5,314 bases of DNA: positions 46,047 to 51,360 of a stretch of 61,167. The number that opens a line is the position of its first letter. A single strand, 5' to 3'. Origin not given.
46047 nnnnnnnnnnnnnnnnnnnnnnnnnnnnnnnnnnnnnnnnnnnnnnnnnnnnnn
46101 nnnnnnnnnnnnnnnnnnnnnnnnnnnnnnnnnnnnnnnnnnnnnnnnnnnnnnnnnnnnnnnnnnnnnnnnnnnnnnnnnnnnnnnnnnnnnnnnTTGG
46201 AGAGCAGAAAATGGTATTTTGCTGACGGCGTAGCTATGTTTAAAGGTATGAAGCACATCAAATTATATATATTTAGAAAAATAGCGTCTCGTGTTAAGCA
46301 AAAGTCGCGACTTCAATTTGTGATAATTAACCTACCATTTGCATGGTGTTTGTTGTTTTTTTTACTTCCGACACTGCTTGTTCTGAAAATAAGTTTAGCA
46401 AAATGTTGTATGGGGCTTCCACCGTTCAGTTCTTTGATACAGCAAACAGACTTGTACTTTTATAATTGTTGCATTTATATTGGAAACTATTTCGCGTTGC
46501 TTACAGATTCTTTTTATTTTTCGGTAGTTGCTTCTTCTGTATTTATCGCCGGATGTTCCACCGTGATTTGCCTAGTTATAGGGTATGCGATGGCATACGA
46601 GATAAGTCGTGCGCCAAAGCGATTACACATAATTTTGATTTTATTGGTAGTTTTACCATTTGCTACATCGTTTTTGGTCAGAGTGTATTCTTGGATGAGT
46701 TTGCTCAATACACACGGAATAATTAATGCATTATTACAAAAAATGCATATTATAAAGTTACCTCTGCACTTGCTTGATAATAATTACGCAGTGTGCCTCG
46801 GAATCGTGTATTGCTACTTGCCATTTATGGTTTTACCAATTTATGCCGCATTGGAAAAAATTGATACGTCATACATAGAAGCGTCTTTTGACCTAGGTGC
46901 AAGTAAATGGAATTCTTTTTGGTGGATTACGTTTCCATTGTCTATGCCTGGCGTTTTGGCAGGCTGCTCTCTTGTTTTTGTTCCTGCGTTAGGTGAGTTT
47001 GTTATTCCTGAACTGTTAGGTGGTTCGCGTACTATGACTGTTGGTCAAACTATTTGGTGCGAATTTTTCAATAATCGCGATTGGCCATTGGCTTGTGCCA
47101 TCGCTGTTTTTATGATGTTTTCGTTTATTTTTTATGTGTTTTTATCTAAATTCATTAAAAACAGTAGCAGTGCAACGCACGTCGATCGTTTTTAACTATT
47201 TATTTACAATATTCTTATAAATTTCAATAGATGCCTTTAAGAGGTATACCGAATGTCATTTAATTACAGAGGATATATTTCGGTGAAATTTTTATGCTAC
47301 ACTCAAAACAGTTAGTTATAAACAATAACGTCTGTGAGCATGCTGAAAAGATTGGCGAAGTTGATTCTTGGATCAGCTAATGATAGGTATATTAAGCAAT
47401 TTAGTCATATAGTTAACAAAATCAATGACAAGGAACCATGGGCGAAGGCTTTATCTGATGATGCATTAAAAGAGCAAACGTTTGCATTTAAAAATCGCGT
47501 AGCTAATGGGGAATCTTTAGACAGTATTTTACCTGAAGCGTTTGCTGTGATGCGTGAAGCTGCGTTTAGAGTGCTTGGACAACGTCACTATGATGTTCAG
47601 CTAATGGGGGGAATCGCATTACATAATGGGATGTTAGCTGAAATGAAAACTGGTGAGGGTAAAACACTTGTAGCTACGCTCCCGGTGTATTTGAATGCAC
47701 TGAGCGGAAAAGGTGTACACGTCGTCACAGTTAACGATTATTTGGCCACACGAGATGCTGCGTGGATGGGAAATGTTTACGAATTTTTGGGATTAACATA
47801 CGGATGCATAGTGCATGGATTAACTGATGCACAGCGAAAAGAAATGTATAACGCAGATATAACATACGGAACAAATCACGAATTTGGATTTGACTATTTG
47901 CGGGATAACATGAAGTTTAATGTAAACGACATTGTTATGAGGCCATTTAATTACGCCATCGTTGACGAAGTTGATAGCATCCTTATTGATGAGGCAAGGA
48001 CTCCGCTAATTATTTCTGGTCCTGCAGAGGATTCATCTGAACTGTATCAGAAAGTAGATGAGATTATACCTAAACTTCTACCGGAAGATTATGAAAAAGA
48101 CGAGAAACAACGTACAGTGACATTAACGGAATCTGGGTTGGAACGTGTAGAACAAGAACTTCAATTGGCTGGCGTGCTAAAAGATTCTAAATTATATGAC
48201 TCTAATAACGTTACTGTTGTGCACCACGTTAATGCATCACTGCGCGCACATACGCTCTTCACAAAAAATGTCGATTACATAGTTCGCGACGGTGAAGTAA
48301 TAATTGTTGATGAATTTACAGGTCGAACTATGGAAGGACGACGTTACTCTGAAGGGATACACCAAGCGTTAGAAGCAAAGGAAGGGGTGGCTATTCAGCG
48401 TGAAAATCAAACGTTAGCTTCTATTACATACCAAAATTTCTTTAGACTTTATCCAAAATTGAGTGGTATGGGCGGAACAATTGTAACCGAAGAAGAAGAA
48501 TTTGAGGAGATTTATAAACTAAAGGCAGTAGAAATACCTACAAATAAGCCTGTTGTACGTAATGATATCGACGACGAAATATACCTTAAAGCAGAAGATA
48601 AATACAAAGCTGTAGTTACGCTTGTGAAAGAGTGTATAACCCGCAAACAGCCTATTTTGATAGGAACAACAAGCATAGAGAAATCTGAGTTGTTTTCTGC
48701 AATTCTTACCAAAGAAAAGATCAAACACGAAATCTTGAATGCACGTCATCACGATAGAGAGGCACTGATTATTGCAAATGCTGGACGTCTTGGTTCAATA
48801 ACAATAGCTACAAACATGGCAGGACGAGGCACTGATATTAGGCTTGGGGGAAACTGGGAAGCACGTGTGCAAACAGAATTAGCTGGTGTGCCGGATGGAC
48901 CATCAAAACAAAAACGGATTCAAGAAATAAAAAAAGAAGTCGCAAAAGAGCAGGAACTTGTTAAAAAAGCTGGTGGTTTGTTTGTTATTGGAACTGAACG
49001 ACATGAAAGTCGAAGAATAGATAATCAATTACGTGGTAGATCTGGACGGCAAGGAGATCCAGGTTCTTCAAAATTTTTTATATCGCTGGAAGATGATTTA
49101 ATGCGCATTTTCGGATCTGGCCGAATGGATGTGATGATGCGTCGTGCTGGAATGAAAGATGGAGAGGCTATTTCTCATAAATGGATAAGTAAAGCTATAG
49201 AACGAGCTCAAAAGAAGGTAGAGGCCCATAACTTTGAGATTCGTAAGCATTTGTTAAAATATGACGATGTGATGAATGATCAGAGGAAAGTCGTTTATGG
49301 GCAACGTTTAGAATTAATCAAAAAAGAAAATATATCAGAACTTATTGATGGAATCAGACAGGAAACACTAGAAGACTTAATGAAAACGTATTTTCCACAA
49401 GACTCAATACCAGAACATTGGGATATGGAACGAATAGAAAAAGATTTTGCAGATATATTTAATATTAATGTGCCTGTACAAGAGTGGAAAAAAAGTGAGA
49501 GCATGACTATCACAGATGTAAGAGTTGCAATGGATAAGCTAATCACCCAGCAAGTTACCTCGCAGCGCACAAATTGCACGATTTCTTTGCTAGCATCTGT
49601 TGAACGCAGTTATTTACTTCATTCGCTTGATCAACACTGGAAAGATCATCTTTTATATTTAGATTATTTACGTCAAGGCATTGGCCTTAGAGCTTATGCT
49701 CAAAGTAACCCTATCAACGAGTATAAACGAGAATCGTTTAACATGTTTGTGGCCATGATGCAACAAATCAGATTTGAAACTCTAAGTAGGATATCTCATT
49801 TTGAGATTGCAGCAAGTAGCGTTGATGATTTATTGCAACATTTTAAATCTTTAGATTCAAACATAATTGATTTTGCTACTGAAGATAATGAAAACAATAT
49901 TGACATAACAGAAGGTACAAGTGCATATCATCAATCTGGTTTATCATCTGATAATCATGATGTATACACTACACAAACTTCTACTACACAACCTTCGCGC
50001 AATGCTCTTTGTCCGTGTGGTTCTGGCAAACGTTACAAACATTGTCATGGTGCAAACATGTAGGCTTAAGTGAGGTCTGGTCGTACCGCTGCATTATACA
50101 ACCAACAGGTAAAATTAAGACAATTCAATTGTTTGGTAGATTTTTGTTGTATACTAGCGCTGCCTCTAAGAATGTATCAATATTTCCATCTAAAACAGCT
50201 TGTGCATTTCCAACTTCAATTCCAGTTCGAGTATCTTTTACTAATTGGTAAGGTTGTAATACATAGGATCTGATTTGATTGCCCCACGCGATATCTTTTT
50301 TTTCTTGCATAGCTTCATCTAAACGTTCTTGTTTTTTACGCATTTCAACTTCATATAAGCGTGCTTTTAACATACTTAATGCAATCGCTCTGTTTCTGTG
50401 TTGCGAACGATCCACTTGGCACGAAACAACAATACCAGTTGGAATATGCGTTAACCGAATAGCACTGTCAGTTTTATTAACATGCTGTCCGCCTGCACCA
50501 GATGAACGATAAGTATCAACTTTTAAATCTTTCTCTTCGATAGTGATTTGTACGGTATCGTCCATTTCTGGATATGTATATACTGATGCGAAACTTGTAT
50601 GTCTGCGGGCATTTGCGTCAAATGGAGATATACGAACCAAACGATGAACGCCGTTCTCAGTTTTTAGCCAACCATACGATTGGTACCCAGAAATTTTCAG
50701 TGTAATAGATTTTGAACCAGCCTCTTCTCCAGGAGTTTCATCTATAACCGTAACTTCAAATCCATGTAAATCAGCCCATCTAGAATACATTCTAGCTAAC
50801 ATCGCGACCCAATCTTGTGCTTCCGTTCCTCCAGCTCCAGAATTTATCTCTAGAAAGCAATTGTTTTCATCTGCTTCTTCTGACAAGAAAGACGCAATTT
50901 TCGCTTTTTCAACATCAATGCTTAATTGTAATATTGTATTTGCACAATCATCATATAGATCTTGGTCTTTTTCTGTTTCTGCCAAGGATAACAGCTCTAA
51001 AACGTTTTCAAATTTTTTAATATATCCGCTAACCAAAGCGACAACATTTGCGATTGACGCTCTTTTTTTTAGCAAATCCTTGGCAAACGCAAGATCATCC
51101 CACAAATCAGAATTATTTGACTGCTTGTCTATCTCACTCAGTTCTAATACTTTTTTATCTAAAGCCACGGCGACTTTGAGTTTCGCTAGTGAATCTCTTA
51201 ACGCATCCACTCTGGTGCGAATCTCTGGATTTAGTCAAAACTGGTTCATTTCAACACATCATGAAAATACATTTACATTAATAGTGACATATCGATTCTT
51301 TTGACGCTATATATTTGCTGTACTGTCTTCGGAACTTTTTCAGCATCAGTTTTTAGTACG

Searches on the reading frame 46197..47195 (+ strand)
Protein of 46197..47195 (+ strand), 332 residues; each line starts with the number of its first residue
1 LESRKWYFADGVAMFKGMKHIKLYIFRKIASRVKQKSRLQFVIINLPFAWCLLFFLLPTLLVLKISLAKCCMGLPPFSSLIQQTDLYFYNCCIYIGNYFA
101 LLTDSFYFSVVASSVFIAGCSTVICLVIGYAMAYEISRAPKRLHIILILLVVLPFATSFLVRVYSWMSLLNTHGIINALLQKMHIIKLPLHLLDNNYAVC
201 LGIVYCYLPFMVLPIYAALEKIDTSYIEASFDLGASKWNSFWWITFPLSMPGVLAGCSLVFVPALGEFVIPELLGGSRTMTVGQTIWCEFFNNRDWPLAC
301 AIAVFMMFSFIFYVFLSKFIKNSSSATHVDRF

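Call 79: search_protein_families(library=pfam, proteins=[window:46197-47195:+], max_evalue=0.00001)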
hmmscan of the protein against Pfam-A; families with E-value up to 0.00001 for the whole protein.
window:46197-47195:+ (332 aa): 1 family
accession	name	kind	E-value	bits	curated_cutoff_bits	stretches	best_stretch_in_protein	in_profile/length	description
PF00528.27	BPD_transp_1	-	5.8e-16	59.2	26.4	1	127-316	3-175/184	Binding-protein-dependent transport system inner membrane component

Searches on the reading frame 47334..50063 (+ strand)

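Call 79: search_protein_families(library=pfam, proteins=[window:47334-50063:+], max_evalue=0.00001)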
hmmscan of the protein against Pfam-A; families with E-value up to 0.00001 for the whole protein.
window:47334-50063:+ (909 aa): 6 families
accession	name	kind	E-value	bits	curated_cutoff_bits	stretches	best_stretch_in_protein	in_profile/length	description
PF07517.20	SecA_DEAD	-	2.9e-129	430.9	24.6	1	11-391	4-290/290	SecA DEAD-like domain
PF21090.3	P-loop_SecA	-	2.8e-91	305.1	27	1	406-610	1-205/205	SecA P-loop domain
PF07516.18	SecA_SW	-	7.8e-63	212.6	26.7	1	612-823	1-199/200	SecA Wing and Scaffold domain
PF01043.26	SecA_PP_bind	-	5e-41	140.2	23.5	1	234-347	2-110/110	SecA preprotein cross-linking domain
PF02810.21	SEC-C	-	4.3e-09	36.5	20.4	1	889-906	1-18/19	SEC-C motif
PF00270.35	DEAD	-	8.1e-08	32.6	26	1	99-218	16-131/167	DEAD/DEAH box helicase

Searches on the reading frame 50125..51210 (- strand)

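Call 79: search_protein_families(library=pfam, proteins=[window:50125-51210:-], max_evalue=0.00001)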
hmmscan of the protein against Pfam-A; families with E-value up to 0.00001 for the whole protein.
window:50125-51210:- (361 aa): 2 families
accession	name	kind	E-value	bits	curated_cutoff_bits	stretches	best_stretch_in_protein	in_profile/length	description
PF03462.23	PCRF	-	6.6e-53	179.8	24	1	23-210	4-194/194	PCRF domain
PF00472.26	RF-1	-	7.1e-43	145.7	35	1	219-328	2-116/116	RF-1 domain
